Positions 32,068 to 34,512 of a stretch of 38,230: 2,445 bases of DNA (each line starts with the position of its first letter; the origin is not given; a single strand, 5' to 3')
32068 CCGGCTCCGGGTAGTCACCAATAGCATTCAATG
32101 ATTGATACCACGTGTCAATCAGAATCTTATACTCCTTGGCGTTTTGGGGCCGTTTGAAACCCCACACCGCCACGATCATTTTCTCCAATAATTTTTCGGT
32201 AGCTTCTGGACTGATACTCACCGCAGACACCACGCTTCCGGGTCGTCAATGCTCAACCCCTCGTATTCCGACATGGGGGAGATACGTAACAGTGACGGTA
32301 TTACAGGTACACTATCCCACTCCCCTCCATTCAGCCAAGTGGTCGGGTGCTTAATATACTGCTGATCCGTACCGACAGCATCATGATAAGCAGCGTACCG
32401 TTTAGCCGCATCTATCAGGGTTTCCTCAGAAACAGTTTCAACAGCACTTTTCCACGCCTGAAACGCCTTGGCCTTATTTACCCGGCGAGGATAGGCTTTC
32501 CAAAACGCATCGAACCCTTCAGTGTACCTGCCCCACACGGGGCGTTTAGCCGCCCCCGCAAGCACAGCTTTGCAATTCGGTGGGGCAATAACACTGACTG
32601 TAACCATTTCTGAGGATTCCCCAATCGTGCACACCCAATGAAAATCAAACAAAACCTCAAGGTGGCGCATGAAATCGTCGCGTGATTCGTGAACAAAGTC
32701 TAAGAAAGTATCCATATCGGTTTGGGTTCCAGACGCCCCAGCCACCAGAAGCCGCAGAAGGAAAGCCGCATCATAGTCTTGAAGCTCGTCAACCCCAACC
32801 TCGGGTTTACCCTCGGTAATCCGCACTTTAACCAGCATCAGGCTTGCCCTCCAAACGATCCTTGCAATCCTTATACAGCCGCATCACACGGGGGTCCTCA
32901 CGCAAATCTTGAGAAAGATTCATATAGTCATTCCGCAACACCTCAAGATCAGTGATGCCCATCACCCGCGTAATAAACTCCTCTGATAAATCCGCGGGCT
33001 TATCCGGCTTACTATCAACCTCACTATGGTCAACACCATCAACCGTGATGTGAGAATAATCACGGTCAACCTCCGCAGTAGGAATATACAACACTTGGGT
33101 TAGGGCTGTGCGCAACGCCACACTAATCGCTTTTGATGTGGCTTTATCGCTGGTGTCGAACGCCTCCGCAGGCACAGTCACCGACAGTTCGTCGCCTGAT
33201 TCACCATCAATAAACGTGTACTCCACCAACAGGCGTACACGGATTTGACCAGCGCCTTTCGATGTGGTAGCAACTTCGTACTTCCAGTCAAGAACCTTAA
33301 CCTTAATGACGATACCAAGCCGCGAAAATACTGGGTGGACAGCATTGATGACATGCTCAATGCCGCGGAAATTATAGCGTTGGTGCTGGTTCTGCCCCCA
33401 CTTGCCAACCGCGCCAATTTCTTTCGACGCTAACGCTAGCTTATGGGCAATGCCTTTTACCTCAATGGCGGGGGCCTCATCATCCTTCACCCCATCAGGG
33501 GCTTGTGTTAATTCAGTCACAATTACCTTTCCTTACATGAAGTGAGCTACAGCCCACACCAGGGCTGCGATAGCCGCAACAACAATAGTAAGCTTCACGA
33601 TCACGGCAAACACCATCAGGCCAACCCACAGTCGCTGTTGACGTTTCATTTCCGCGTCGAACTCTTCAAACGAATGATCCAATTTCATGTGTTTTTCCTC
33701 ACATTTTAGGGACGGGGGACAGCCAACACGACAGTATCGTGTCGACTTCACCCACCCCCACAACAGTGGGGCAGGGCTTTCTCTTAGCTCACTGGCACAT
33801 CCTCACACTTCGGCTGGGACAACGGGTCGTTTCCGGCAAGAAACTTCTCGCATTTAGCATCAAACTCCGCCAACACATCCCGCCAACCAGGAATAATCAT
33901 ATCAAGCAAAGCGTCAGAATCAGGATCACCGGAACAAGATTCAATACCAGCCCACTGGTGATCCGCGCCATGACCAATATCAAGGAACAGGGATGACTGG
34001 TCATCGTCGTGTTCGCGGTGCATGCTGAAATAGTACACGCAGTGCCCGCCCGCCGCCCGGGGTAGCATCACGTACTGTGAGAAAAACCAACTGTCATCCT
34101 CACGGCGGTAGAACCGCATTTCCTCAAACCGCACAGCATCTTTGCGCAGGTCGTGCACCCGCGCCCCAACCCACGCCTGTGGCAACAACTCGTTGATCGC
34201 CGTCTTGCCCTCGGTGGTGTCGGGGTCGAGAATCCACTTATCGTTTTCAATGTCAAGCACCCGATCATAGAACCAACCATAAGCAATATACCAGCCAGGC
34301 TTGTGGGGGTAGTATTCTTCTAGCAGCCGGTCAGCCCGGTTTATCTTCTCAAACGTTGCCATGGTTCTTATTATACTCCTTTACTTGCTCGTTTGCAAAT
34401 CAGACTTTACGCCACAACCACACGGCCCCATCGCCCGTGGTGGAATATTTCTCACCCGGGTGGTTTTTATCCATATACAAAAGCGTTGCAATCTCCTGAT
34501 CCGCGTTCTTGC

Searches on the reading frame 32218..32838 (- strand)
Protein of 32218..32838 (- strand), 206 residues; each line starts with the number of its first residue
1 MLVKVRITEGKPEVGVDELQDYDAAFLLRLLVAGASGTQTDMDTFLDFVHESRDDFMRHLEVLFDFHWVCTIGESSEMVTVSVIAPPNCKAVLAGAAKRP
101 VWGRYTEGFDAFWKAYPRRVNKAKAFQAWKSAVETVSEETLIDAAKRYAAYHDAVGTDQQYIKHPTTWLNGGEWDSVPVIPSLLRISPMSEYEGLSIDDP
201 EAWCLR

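Call 10: search_protein_families(library=pfam, proteins=[window:32218-32838:-], max_evalue=0.01)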
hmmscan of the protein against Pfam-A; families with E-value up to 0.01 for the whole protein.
window:32218-32838:- (206 aa): 0 families

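Call 92: search_protein_families(library=phrogs, proteins=[window:32218-32838:-], max_evalue=0.001)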
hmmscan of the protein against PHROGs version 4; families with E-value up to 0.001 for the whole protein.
window:32218-32838:- (206 aa): 8 families
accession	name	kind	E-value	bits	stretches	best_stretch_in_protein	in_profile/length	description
phrog_270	-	DNA, RNA and nucleotide metabolism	1.1e-24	88.6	1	105-176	175-248/383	replication initiation protein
phrog_9327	-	DNA, RNA and nucleotide metabolism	6.4e-15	56.5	1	105-184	170-248/276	primosomal protein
phrog_9474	-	DNA, RNA and nucleotide metabolism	7.2e-13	49.7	1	105-176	175-247/288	replication initiation protein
phrog_16304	-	unknown function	2.1e-12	48.5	1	105-172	143-211/244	-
phrog_10293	-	unknown function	2.6e-11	44.6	1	104-176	12-83/185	-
phrog_26426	-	DNA, RNA and nucleotide metabolism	2e-10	41.6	1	104-169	141-209/272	replication protein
phrog_18526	-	unknown function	1.2e-07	32.9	1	104-169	48-118/157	-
phrog_3729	-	DNA, RNA and nucleotide metabolism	7.9e-07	29.6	1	104-169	247-317/356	replication initiation protein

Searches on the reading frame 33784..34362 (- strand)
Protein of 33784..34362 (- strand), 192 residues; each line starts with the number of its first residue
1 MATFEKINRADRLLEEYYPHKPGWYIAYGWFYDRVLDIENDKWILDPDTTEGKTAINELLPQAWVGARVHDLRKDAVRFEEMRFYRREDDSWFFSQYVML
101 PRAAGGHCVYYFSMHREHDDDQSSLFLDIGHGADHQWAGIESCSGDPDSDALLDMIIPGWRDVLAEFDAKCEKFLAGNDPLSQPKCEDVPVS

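Call 7: search_protein_families(library=pfam, proteins=[window:33784-34362:-], max_evalue=1)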
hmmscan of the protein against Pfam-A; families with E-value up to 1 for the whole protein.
window:33784-34362:- (192 aa): 0 families

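Call 8: search_protein_families(library=phrogs, proteins=[window:33784-34362:-], max_evalue=0.1)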
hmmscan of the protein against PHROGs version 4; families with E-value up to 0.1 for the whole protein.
window:33784-34362:- (192 aa): 0 families

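Call 35: find_homologous_proteins(query=window:33784-34362:-, max_evalue=1)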
Query window:33784-34362:- (192 aa): 4 proteins with E <= 1 among 71 candidates.
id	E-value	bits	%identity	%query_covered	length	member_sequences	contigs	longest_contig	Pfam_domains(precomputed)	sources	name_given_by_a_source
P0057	1.6e-114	399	86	100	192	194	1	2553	-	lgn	-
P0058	7.1e-101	354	86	91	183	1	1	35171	-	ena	-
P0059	1.0e-99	351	74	100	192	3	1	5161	-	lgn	-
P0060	5.9e-99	348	76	100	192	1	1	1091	-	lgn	-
